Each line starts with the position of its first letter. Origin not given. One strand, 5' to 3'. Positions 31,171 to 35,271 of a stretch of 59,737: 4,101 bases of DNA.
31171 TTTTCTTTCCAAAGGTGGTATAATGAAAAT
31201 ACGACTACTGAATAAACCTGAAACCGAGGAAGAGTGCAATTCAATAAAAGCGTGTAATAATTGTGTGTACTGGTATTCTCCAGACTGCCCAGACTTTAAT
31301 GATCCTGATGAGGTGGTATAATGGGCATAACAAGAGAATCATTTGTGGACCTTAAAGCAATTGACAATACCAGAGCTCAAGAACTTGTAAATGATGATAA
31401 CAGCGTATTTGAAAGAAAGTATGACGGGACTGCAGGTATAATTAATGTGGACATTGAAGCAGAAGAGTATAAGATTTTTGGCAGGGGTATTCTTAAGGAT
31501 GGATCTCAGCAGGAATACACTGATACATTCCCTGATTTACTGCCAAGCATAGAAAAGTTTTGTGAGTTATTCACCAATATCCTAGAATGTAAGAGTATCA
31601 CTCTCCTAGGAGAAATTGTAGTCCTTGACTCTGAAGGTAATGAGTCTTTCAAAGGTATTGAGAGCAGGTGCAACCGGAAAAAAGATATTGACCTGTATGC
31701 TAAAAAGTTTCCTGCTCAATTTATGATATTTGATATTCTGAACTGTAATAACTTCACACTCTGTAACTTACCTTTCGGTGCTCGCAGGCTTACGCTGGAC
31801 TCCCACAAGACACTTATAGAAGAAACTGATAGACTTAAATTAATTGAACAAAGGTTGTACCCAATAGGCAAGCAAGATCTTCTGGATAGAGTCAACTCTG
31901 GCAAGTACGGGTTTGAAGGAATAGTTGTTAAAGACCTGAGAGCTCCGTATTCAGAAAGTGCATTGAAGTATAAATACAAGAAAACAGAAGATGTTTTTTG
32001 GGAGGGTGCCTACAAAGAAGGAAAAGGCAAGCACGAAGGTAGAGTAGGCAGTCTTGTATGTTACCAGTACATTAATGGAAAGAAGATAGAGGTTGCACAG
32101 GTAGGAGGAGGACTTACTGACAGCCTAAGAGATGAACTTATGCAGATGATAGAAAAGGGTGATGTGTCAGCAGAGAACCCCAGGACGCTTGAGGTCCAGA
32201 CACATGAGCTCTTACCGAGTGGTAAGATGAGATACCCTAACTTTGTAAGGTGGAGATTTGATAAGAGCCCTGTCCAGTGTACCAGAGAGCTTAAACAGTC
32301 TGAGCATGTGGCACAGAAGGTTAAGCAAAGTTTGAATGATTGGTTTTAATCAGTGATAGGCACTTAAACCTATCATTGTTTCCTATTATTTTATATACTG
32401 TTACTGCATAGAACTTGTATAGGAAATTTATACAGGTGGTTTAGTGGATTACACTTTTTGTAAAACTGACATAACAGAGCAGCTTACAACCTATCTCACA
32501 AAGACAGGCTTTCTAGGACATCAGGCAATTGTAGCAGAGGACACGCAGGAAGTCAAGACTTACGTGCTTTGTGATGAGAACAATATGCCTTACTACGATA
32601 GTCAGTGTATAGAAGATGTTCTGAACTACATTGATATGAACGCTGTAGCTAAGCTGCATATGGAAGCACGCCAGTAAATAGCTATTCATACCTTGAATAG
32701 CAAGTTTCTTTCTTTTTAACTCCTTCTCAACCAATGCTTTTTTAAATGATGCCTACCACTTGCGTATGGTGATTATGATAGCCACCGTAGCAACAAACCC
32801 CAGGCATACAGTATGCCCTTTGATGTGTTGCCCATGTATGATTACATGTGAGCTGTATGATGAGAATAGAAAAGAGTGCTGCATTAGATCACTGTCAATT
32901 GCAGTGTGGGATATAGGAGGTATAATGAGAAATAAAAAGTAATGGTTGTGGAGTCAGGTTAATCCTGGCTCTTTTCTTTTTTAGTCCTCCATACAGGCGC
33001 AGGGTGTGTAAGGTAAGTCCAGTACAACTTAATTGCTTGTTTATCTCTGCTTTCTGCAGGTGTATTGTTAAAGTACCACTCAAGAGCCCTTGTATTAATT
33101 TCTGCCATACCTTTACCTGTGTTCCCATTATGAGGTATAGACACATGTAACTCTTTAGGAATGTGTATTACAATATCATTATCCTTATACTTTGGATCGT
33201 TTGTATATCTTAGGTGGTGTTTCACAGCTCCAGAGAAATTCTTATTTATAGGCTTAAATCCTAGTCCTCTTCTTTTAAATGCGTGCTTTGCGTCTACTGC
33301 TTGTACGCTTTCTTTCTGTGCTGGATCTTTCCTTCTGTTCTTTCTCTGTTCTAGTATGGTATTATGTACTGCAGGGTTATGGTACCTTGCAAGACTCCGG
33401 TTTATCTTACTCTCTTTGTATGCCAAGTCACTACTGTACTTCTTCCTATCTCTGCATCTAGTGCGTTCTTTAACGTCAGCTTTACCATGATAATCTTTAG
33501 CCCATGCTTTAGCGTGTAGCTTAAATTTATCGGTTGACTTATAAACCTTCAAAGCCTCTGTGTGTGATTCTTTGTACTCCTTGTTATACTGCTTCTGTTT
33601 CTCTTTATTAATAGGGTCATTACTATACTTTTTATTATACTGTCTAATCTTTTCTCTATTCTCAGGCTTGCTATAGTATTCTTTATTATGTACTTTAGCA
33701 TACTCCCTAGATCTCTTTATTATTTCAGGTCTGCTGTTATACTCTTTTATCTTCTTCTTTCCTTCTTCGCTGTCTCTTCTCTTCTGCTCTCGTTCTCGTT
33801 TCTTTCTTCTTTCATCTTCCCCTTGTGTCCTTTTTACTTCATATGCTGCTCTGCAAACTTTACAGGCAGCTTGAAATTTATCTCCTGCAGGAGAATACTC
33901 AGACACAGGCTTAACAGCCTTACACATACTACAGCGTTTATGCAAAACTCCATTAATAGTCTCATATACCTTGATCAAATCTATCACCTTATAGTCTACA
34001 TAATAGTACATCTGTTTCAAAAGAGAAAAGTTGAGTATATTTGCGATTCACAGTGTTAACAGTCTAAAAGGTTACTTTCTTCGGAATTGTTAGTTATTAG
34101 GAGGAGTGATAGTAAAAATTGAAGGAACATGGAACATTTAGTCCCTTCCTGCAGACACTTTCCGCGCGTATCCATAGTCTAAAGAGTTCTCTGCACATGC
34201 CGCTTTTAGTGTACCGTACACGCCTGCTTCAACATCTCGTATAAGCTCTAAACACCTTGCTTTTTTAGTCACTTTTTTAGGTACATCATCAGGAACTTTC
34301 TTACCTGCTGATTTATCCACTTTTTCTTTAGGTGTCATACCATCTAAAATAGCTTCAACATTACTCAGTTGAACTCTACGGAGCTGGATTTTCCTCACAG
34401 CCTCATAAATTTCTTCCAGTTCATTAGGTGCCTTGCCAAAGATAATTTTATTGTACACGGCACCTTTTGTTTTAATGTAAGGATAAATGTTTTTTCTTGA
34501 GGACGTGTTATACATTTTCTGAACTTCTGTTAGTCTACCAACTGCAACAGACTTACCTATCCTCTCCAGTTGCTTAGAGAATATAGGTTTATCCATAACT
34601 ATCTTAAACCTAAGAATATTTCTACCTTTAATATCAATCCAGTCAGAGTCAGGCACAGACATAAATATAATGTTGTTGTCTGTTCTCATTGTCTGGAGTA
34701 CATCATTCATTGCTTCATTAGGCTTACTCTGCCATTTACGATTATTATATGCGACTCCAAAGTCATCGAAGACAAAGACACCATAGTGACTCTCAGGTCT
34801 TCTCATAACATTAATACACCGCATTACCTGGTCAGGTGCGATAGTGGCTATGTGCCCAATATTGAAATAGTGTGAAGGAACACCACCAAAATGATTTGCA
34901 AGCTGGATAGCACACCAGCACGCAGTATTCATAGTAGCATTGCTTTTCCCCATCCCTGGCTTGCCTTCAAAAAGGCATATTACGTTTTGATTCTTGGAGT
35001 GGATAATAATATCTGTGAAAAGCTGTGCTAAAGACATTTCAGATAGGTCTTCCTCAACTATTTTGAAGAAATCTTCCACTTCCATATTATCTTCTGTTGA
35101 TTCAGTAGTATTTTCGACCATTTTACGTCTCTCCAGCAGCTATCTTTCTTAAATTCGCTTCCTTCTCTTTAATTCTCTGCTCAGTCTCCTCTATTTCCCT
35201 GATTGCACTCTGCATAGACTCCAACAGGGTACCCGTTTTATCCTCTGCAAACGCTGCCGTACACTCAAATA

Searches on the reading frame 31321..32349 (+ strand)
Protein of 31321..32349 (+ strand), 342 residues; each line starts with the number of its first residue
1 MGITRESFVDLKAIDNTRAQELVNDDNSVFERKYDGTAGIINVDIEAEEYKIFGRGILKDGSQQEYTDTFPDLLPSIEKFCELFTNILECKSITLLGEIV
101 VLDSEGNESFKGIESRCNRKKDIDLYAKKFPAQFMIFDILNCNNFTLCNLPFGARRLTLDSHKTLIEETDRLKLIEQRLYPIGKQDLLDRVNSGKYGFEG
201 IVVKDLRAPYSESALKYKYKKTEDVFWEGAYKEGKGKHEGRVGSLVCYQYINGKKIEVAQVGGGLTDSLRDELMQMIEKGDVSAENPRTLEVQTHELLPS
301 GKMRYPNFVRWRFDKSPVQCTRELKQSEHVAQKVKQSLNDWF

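Call 11: search_protein_families(library=pfam, proteins=[window:31321-32349:+], max_evalue=0.001)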
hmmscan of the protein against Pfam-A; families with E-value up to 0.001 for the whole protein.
window:31321-32349:+ (342 aa): 3 families
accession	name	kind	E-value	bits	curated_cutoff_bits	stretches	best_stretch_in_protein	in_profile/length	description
PF01068.26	DNA_ligase_A_M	-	3.5e-17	63.2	26.2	1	25-214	19-195/204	ATP dependent DNA ligase domain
PF14743.12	DNA_ligase_OB_2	-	1.5e-08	35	28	1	233-312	1-66/66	DNA ligase OB-like domain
PF04679.21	DNA_ligase_A_C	-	6.7e-06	26.9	27.5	1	240-315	3-94/94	ATP dependent DNA ligase C terminal region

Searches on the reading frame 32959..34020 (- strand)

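Call 11: search_protein_families(library=pfam, proteins=[window:32959-34020:-], max_evalue=0.001)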
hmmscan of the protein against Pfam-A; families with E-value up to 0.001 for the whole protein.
window:32959-34020:- (353 aa): 0 families

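Call 19: search_protein_families(library=phrogs, proteins=[window:32959-34020:-], max_evalue=0.01)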
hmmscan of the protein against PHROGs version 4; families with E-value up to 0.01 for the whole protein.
window:32959-34020:- (353 aa): 2 families
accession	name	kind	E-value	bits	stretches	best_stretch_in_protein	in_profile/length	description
phrog_12813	-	unknown function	2.6e-06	28.4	1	21-66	149-192/199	-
phrog_2340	-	DNA, RNA and nucleotide metabolism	0.0032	18.6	1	27-109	8-99/171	endonuclease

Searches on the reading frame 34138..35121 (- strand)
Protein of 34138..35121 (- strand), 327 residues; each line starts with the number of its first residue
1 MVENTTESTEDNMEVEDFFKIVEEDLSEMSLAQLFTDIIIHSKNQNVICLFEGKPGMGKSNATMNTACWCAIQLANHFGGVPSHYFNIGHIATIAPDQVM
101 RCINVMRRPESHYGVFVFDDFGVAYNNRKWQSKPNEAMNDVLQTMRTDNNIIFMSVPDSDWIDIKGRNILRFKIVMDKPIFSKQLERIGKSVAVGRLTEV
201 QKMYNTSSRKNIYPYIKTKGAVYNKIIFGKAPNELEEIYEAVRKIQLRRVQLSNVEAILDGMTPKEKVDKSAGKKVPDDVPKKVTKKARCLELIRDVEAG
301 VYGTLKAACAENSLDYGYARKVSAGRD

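Call 12: search_protein_families(library=pfam, proteins=[window:34138-35121:-], max_evalue=0.001)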
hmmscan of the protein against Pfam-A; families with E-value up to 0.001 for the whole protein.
window:34138-35121:- (327 aa): 0 families

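Call 19: search_protein_families(library=phrogs, proteins=[window:34138-35121:-], max_evalue=0.01)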
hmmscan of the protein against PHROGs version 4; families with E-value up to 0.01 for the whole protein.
window:34138-35121:- (327 aa): 1 family
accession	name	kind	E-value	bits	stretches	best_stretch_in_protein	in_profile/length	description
phrog_5484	-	DNA, RNA and nucleotide metabolism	1.1e-05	26.1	1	29-263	13-233/239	DnaA-like replication initiation protein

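Call 24: find_related_loci(query=window:34138-35121:-, collection=viral_contigs, flank=10000)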
Query window:34138-35121:- (327 aa) in viral_contigs; peptide patterns used: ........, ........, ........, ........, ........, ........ (x = any residue, [..] = any of these).
6 stretches matched a pattern; 1 encode a relative of the query (tblastn E <= 1e-3); 1 distinct loci.
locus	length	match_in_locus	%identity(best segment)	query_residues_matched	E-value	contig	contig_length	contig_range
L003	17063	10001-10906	75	21-325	3e-161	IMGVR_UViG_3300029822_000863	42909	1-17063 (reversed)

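Call 25: search_dna_similar(query=window:34138-35121:-, collection=phages, mode=protein, max_evalue=0.001)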
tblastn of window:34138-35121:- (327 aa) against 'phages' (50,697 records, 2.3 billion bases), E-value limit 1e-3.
Records with a match: 1; places in all: 1; records where one place covers at least 80% of the query: 0.
Best place of each record, by identity: <60% 1.
By first word of the organism name: Haloferax 1.
By host as written in the record: Haloferax sp. Atlit 48N 1.
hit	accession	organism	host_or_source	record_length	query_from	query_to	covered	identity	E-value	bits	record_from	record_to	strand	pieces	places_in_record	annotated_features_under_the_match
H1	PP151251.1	Haloferax phage LSV-48N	Haloferax sp. Atlit 48N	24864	44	163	37%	30.8%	8e-5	50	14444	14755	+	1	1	DnaA-like replication initiation protein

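Call 50: find_related_loci(query=A3, collection=genome_contigs, flank=10000)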
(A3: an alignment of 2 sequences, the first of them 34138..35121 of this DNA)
Query A3 (327 aa) in genome_contigs; peptide patterns used: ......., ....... (x = any residue, [..] = any of these).
269 stretches matched a pattern, but none encodes a relative of the query by tblastn (E <= 1e-3).

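Call 94: search_dna_similar(query=window:34138-35121:-, collection=plasmids, mode=protein, max_evalue=0.001)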
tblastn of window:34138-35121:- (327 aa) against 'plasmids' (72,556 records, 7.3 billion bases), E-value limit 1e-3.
No match.
